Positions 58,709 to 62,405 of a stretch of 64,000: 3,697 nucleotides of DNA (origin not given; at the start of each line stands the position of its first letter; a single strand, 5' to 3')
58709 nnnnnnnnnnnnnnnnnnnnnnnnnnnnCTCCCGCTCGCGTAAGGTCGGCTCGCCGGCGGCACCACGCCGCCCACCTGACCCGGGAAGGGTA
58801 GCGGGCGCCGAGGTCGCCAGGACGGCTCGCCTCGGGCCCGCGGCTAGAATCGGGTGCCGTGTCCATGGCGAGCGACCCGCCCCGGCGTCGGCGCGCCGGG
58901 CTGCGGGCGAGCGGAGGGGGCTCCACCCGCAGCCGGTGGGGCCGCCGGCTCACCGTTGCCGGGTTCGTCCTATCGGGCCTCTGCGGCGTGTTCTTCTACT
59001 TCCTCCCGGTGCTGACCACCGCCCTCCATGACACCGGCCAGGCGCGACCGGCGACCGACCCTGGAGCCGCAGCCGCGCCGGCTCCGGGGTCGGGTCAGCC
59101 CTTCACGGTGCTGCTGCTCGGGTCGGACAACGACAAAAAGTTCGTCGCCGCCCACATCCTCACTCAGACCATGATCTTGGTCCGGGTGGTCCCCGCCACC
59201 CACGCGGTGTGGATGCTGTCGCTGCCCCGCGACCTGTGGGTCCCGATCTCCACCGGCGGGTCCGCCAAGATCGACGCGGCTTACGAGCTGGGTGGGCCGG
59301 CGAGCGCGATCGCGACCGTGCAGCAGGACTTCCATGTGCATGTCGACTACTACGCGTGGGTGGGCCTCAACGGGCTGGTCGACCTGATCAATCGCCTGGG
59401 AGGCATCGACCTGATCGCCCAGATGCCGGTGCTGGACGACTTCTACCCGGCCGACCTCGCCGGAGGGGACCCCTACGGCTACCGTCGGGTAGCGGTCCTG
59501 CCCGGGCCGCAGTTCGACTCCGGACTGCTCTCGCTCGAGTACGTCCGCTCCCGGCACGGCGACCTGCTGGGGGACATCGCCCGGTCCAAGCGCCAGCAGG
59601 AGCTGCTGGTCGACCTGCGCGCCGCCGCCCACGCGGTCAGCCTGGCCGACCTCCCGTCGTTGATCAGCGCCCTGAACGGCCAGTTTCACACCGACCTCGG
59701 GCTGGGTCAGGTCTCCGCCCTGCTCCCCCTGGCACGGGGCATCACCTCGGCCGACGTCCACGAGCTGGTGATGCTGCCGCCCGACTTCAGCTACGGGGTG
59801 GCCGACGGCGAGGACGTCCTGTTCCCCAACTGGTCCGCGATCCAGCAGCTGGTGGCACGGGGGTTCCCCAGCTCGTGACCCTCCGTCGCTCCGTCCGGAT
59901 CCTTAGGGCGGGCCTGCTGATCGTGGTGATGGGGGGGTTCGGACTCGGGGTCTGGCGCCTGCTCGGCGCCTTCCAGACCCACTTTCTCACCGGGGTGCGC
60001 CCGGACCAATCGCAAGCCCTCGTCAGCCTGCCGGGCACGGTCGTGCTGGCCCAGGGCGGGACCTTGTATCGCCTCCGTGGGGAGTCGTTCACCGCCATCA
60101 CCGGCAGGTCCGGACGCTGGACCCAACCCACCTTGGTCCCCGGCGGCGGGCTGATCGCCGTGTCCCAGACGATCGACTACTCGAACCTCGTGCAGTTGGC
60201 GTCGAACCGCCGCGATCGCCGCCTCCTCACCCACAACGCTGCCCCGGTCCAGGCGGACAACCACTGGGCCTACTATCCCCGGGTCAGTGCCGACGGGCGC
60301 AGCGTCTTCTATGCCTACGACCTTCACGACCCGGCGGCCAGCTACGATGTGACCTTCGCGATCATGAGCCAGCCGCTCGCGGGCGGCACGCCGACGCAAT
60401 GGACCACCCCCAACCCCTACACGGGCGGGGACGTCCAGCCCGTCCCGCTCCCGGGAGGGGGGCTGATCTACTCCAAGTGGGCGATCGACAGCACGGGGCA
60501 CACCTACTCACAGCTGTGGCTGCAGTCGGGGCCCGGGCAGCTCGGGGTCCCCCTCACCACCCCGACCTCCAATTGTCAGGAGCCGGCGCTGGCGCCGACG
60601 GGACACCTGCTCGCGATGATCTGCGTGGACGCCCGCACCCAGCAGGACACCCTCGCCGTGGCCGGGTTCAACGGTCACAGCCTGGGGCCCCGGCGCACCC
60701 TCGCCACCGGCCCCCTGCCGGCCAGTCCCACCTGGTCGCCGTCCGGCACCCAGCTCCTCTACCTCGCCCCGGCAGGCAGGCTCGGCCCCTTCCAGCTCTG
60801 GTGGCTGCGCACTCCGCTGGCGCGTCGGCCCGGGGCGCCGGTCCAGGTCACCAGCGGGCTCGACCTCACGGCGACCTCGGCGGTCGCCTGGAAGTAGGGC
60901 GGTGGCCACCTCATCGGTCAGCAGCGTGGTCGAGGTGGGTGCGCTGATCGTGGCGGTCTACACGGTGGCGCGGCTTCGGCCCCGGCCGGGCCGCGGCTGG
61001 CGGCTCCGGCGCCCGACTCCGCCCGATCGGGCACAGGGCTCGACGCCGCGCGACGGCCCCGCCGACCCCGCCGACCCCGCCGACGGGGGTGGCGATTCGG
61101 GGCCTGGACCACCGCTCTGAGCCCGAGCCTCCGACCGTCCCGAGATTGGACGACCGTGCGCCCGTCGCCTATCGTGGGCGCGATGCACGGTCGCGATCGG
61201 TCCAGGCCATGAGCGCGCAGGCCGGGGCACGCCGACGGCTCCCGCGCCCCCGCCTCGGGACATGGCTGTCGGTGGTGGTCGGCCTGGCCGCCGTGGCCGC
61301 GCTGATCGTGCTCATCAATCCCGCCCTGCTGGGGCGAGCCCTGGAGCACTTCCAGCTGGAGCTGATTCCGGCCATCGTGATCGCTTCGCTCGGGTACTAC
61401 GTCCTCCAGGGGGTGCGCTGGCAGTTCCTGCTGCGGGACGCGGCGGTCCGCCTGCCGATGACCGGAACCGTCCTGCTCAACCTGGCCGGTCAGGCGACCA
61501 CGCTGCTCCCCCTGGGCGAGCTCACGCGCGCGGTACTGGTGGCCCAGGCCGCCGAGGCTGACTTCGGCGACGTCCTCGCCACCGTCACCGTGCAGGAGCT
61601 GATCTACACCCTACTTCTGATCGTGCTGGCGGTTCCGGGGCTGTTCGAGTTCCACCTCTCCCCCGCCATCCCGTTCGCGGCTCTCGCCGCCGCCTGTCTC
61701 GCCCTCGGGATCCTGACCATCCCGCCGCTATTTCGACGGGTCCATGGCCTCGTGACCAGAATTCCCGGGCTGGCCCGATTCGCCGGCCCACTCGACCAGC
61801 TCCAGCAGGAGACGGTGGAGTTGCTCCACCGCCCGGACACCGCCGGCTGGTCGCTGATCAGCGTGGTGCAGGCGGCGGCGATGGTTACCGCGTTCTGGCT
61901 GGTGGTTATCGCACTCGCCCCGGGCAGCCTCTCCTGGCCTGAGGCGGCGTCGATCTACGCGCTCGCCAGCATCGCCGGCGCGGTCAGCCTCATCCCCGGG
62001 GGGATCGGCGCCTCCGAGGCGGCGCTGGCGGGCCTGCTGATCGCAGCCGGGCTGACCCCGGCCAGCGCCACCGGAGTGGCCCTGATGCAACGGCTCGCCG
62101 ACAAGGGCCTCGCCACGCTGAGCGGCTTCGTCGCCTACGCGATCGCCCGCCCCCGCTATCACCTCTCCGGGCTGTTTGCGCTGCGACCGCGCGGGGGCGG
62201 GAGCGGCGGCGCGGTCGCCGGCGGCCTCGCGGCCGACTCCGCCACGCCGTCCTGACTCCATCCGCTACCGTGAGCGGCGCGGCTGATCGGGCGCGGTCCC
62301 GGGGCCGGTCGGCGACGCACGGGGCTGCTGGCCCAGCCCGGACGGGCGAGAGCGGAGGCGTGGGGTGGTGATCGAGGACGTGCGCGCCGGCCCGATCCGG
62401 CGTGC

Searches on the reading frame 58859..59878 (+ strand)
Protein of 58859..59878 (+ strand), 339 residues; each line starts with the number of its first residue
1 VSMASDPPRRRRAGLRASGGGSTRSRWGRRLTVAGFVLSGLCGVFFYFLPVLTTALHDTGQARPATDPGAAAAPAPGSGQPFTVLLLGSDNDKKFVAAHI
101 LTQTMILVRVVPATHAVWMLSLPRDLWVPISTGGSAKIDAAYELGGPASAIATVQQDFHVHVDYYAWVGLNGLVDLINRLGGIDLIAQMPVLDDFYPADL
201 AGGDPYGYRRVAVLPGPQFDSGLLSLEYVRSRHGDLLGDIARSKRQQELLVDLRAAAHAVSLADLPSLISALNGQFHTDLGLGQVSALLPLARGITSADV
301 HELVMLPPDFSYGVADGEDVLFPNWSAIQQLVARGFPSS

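Call 58: search_protein_families(library=pfam, max_evalue=0.00001, proteins=[window:58859-59878:+])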
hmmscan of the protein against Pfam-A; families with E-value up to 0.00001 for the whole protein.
window:58859-59878:+ (339 aa): 1 family
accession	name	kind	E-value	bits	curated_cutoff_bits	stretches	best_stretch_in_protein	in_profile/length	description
PF03816.19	LytR_cpsA_psr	-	9.2e-29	101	24.6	1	102-253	2-144/150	LytR_cpsA_psr family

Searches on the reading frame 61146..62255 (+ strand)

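Call 58: search_protein_families(library=pfam, max_evalue=0.00001, proteins=[window:61146-62255:+])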
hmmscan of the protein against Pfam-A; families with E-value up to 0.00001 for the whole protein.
window:61146-62255:+ (369 aa): 1 family
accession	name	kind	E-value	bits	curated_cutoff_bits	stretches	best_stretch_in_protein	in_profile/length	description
PF03706.18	LPG_synthase_TM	-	5.4e-33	115.2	33.4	1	43-323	1-298/302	Lysylphosphatidylglycerol synthase TM region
